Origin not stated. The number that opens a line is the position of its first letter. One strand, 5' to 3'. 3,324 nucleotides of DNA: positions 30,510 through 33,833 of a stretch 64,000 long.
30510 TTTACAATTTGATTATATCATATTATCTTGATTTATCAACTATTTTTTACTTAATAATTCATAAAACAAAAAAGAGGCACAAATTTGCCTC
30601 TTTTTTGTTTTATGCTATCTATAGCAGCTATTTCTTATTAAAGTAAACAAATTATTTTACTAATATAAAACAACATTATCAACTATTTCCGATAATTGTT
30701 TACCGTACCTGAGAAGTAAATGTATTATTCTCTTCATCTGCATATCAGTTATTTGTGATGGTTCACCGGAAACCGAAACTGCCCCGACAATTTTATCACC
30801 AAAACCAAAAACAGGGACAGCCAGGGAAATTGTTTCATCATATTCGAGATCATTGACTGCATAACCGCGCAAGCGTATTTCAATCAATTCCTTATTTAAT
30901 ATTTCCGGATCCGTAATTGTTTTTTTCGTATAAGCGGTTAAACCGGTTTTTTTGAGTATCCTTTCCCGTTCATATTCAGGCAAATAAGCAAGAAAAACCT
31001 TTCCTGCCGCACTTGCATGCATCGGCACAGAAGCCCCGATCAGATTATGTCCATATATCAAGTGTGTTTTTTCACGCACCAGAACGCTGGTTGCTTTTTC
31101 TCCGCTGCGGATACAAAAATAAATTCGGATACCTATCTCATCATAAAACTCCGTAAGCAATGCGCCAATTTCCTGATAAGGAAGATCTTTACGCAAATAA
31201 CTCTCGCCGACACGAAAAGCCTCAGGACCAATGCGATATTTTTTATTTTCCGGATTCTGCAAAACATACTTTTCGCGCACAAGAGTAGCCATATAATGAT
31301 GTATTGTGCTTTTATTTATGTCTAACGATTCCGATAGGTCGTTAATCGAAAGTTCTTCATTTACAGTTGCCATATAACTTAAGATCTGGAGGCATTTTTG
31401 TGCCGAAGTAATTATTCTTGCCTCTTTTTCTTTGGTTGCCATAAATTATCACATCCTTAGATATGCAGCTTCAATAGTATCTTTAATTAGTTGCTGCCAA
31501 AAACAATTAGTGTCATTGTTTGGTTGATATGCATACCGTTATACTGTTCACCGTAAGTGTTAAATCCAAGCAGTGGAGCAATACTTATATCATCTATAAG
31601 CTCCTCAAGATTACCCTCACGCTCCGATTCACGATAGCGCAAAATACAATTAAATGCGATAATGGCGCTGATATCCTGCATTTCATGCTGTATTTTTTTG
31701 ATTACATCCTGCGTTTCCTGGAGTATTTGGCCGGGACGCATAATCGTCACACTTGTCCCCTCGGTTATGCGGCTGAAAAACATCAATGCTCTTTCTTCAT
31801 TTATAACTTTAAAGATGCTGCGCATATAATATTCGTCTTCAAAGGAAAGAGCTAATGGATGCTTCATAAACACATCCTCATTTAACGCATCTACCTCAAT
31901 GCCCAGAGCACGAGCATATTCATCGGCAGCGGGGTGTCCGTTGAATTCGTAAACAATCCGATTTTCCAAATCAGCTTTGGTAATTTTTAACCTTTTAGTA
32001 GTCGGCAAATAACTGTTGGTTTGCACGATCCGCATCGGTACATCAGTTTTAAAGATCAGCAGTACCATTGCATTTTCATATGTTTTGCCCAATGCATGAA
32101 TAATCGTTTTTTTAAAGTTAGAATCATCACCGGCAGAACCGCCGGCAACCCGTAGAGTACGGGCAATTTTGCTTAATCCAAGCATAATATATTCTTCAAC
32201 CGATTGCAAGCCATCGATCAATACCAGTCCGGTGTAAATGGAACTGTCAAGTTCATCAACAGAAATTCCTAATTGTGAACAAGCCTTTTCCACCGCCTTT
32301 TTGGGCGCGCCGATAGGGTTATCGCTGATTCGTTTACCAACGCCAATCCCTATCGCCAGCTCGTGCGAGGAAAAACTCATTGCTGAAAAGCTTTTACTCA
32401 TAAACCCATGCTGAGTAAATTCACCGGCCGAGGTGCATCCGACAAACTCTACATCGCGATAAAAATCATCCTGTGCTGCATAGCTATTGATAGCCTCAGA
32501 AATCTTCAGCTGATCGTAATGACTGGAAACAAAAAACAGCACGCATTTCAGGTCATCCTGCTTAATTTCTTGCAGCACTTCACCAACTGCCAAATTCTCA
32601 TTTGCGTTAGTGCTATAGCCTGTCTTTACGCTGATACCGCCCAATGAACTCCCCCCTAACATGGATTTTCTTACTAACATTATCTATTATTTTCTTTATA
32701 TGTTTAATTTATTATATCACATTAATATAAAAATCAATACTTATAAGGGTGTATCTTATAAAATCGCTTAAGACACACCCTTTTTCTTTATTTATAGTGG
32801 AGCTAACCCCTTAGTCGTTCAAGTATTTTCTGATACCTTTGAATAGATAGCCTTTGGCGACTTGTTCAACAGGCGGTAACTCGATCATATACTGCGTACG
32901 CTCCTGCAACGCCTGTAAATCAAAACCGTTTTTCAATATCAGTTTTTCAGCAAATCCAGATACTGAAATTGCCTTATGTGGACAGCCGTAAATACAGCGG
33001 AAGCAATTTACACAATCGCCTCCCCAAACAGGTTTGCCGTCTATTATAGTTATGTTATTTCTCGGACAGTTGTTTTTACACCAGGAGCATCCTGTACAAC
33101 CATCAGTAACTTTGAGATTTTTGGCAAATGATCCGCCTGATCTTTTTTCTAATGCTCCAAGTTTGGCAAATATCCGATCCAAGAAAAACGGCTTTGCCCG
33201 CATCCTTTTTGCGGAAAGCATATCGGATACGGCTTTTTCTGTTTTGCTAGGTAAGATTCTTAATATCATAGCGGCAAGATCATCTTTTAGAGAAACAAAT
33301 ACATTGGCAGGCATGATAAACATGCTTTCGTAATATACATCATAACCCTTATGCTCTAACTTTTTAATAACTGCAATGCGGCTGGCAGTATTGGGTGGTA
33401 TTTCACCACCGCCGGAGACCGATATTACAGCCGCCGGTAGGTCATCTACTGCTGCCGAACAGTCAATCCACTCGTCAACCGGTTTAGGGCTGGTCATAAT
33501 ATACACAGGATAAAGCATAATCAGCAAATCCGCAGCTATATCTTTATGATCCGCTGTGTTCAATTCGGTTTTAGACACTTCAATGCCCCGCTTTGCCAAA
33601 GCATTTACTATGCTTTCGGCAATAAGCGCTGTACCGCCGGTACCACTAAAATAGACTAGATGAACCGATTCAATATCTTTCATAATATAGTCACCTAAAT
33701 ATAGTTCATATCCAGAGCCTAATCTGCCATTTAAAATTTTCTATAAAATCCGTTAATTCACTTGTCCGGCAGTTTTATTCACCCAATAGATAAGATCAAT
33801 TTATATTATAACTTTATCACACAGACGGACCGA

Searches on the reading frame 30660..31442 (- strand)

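Call 65: search_protein_families(library=pfam, proteins=[window:30660-31442:-], max_evalue=0.00001)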
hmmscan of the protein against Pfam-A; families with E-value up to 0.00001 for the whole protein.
window:30660-31442:- (260 aa): 3 families
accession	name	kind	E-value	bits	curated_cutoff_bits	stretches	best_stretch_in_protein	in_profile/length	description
PF01614.24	IclR_C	-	6.2e-31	107.7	24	1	94-251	15-173/174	Bacterial transcriptional regulator IclR C-terminal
PF09339.16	HTH_IclR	-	2.6e-11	43.5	22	1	13-64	1-52/52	IclR helix-turn-helix domain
PF01022.26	HTH_5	-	7.6e-06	26.2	22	0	18-57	5-42/47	Bacterial regulatory protein, arsR family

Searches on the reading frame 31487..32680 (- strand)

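Call 65: search_protein_families(library=pfam, proteins=[window:31487-32680:-], max_evalue=0.00001)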
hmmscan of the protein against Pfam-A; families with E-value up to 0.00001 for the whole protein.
window:31487-32680:- (397 aa): 2 families
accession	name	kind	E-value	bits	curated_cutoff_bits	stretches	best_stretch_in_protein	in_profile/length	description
PF08495.15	FIST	-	1.4e-34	120.1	23.2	1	47-248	3-188/189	FIST N domain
PF10442.14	FIST_C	-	5.4e-23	82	28.5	1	251-381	1-131/131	FIST C domain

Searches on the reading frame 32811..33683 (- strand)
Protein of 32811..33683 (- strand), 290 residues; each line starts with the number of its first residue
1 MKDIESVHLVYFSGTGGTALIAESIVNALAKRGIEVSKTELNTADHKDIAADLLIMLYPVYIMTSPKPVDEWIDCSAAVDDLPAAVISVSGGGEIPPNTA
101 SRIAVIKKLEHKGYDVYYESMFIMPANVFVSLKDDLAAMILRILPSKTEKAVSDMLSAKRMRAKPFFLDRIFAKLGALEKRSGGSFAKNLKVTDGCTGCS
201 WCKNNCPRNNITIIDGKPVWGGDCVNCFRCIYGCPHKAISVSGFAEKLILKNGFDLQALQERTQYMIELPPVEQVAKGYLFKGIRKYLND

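Call 65: search_protein_families(library=pfam, proteins=[window:32811-33683:-], max_evalue=0.00001)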
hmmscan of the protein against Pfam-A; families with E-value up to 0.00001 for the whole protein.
window:32811-33683:- (290 aa): 3 families
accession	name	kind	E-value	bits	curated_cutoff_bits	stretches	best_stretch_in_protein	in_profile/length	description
PF14697.11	Fer4_21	-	1.5e-06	28.7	35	0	192-212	37-58/59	4Fe-4S dicluster domain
PF13484.11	Fer4_16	-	1.9e-06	29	30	0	224-242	2-20/66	4Fe-4S double cluster binding domain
PF13187.11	Fer4_9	-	8.3e-06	26.2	27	0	196-239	2-52/52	4Fe-4S dicluster domain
